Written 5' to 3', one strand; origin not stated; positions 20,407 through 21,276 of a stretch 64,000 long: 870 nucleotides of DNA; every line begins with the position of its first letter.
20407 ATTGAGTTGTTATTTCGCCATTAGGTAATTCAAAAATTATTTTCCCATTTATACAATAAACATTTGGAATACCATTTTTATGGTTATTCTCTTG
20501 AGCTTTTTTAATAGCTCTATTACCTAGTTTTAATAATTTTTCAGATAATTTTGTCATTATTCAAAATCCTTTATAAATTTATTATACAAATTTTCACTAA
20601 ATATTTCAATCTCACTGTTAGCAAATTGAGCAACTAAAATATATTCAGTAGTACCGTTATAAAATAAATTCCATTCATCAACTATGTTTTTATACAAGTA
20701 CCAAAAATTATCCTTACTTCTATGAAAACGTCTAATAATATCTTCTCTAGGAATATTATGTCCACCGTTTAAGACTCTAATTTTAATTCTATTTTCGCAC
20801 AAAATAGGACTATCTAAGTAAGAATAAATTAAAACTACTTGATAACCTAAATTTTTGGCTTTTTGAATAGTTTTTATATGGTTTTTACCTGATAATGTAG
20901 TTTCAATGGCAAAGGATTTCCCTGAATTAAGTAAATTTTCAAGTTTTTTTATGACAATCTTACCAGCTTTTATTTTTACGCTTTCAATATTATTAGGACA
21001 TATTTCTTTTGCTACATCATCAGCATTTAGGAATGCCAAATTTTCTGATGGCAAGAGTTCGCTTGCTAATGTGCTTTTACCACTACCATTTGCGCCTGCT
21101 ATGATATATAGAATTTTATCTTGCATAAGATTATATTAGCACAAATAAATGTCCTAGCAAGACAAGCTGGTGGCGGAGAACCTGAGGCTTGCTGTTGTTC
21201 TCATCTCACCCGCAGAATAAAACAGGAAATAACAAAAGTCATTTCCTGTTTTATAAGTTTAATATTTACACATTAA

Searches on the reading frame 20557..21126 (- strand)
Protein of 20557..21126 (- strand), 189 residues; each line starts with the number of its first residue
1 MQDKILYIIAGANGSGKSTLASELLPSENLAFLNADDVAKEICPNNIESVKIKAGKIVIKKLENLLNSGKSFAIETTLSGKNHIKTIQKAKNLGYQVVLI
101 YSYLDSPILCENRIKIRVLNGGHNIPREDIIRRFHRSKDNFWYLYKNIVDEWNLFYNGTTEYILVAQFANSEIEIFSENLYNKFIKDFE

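Call 49: search_protein_families(library=pfam, proteins=[window:20557-21126:-], max_evalue=0.001)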
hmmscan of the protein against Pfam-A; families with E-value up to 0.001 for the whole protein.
window:20557-21126:- (189 aa): 4 families
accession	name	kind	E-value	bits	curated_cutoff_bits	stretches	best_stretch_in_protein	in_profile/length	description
PF06414.18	Zeta_toxin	-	4.6e-12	46.2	22.3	1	4-141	16-170/199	Zeta toxin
PF13671.12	AAA_33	-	7.6e-09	36.5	27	1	7-128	2-131/143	AAA domain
PF13479.12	AAA_24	-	7.2e-05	23.1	27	1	7-100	5-70/195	AAA domain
PF13238.12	AAA_18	-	0.00033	21.6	29.4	1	8-78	2-81/128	AAA domain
